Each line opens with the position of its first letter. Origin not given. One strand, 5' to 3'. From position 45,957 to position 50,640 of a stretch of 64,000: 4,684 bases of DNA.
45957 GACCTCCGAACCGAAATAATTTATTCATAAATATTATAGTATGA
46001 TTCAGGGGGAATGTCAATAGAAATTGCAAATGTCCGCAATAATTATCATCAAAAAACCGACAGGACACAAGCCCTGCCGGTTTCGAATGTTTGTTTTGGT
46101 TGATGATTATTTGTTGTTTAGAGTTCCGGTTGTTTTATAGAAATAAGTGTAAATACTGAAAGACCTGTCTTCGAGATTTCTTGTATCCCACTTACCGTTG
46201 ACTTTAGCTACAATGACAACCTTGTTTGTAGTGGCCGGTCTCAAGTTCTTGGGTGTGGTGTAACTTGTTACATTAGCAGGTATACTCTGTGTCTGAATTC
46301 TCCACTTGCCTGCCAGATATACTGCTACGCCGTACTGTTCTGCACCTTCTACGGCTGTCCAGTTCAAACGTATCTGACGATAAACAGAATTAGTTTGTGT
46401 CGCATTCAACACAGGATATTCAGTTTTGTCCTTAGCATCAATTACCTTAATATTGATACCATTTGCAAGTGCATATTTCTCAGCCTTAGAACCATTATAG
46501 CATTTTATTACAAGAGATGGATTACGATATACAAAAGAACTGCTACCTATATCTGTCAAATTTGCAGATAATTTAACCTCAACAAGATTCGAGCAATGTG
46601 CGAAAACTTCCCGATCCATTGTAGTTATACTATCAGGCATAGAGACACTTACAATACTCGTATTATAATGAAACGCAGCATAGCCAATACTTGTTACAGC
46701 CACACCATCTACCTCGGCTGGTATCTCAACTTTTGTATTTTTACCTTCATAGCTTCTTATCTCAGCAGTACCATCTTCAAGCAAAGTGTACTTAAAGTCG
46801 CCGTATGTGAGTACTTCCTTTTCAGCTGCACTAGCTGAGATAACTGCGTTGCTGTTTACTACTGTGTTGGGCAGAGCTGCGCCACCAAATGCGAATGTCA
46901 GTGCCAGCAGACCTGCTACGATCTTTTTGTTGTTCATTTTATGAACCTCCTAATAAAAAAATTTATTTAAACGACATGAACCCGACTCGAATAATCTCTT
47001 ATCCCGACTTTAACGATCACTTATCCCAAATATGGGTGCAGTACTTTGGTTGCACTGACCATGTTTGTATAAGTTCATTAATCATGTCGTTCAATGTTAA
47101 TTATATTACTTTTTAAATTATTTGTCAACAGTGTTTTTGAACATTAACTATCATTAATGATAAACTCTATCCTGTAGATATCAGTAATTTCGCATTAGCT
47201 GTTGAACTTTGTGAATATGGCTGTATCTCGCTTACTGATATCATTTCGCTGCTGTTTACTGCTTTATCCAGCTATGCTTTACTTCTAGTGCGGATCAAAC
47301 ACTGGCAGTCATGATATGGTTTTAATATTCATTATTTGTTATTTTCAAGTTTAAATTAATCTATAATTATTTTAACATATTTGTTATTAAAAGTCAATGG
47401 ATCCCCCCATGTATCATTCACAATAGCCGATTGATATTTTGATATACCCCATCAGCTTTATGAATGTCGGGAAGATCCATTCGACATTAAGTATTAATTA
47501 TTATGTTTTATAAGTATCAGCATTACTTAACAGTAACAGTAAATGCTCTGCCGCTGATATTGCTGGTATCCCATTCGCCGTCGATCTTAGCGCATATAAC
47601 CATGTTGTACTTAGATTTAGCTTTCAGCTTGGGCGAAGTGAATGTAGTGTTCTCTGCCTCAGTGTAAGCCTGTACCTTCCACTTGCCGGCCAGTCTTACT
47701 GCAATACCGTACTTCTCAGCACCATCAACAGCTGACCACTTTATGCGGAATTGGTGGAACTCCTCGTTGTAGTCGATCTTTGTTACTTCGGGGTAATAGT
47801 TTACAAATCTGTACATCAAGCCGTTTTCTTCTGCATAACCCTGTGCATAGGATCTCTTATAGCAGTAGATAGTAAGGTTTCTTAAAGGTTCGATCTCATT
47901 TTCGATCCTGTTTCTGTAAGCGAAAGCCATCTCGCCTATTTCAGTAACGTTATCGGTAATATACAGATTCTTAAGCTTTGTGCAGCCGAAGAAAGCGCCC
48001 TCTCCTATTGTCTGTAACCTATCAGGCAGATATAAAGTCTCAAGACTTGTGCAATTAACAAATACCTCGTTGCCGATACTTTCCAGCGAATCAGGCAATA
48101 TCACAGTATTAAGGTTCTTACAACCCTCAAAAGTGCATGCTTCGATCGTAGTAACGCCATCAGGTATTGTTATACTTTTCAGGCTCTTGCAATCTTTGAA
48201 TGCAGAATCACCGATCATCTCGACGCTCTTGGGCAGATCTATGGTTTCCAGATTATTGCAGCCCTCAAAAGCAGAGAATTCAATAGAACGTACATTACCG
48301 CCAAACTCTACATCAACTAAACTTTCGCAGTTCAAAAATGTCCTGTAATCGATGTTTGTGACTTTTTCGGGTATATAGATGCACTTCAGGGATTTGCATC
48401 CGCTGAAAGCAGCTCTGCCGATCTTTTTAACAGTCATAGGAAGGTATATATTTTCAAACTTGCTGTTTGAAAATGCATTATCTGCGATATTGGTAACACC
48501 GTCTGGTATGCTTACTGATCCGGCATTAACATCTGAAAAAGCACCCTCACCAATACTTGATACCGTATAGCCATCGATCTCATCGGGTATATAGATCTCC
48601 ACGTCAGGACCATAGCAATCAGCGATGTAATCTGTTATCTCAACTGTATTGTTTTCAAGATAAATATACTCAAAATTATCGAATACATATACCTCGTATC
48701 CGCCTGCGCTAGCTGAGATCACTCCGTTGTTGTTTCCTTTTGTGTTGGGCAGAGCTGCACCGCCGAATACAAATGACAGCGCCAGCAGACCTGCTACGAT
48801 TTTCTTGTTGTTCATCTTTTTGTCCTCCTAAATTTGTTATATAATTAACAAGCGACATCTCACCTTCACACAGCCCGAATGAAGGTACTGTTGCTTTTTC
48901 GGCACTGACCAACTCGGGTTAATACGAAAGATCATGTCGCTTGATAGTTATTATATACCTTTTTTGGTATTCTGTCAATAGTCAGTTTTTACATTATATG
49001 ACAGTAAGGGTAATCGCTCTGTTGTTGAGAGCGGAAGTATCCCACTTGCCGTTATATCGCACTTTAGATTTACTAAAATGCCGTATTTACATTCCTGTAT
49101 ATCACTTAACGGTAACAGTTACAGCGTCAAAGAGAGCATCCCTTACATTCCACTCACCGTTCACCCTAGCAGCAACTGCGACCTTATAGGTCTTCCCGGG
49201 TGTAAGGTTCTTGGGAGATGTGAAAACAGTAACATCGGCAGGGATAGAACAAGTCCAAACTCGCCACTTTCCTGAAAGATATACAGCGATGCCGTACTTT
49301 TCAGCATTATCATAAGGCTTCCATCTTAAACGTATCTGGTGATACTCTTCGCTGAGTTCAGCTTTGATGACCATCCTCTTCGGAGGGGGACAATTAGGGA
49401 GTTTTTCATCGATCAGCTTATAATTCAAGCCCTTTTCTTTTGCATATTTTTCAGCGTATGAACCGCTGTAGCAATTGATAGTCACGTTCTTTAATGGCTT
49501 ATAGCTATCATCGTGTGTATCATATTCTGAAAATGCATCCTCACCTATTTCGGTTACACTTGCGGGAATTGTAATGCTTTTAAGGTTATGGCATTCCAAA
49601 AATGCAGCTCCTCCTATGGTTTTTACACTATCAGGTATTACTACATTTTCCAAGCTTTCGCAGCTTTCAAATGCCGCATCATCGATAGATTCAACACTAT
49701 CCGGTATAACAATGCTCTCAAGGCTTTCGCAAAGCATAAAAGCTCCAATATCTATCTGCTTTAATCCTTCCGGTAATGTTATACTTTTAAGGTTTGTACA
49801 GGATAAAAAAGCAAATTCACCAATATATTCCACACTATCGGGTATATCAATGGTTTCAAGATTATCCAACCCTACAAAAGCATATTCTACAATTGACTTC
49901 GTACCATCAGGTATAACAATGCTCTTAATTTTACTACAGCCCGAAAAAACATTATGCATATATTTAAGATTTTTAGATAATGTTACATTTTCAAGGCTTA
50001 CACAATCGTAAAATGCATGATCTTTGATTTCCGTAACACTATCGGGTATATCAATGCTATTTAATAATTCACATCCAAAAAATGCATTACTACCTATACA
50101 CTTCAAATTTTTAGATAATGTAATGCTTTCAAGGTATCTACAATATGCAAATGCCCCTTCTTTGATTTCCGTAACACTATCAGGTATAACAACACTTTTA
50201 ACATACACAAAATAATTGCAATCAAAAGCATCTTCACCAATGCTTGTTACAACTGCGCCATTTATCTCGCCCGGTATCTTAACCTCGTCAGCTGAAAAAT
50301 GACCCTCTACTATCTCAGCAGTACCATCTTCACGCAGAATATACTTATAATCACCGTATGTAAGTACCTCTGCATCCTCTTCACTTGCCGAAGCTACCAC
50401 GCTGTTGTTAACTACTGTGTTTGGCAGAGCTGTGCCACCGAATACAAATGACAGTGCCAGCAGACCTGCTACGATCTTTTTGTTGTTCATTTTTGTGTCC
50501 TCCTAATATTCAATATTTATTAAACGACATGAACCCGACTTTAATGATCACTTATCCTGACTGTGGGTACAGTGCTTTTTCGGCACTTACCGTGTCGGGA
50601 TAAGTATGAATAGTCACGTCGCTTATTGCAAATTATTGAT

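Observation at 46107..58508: Tandem array of seven paralogous secreted LRR/DUF285 surface proteins with near-identical signal peptides and C-terminal domains but variable repeat cores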

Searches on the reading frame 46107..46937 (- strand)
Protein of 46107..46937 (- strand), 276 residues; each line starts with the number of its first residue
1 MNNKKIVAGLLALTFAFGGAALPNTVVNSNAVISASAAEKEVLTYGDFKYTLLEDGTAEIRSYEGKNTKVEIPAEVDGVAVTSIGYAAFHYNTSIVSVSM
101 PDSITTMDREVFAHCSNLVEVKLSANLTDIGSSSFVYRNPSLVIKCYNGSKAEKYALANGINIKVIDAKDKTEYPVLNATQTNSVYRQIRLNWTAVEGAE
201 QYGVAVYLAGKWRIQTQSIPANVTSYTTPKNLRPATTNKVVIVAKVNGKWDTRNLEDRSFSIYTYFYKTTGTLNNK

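Call 3: search_protein_families(library=pfam, proteins=[window:46107-46937:-], max_evalue=0.01)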
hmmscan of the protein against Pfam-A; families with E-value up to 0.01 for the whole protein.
window:46107-46937:- (276 aa): 1 family
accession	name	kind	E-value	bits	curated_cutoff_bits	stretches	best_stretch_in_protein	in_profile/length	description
PF13306.12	LRR_5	-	2e-12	47.5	27.7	1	80-169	21-109/127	BspA type Leucine rich repeat region (6 copies)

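Call 71: search_protein_families(library=ncbifam, proteins=[window:46107-46937:-], max_evalue=0.001)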
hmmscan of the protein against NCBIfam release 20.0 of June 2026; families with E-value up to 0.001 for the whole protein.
window:46107-46937:- (276 aa): 1 family
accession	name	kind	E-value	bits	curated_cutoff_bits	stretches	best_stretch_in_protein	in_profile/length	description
NF047961.1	adhesin_HupY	equivalog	2.3e-06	26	1250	1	81-136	197-251/978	leucine-rich repeat adhesin HupY/LrrG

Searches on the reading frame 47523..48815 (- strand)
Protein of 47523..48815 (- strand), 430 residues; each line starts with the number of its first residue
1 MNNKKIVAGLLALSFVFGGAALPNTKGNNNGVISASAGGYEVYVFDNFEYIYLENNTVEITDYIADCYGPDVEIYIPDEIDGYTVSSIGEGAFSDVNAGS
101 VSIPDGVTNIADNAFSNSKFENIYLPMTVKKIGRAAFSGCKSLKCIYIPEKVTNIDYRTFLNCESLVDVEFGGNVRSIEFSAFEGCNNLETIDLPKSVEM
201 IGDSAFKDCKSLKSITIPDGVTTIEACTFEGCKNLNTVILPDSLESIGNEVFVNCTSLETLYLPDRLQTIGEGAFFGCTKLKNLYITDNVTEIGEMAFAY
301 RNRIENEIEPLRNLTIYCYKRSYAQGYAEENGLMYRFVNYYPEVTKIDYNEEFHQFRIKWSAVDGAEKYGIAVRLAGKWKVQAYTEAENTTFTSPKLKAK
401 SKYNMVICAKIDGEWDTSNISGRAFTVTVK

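Call 3: search_protein_families(library=pfam, proteins=[window:47523-48815:-], max_evalue=0.01)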
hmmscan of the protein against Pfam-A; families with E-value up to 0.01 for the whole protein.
window:47523-48815:- (430 aa): 3 families
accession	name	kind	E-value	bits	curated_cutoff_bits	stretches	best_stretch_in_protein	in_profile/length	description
PF13306.12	LRR_5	-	2.9e-65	218.4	27.7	2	177-303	2-125/127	BspA type Leucine rich repeat region (6 copies)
PF13855.12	LRR_8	-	5.2e-14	52.2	27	1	243-289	12-59/61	Leucine rich repeat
PF12799.13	LRR_4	-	9.2e-09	35.7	27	1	256-293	1-39/44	Leucine Rich repeats (2 copies)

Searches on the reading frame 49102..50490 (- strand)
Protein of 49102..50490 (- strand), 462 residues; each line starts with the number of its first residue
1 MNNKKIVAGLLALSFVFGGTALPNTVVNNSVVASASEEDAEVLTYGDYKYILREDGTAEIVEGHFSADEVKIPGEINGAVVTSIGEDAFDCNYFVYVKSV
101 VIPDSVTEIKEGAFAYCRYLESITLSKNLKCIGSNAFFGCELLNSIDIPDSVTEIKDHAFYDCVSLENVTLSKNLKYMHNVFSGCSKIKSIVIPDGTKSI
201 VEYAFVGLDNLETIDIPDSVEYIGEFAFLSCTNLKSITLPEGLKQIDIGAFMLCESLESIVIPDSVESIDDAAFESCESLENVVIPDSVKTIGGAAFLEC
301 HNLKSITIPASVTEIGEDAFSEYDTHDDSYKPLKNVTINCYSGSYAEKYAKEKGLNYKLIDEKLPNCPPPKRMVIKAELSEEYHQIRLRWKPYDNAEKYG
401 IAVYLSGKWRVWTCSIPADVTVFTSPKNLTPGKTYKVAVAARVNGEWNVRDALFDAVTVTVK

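Call 3: search_protein_families(library=pfam, proteins=[window:49102-50490:-], max_evalue=0.01)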
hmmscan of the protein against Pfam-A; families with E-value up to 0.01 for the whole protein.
window:49102-50490:- (462 aa): 4 families
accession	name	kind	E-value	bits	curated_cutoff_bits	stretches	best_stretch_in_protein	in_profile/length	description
PF13306.12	LRR_5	-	4.6e-69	230.6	27.7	2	198-322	1-122/127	BspA type Leucine rich repeat region (6 copies)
PF13855.12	LRR_8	-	1.5e-13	50.7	27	1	106-148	13-56/61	Leucine rich repeat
PF05725.18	FNIP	-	0.003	18.1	21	0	234-269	5-39/44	FNIP Repeat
PF00041.27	fn3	-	0.005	17.5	25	1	382-445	12-72/84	Fibronectin type III domain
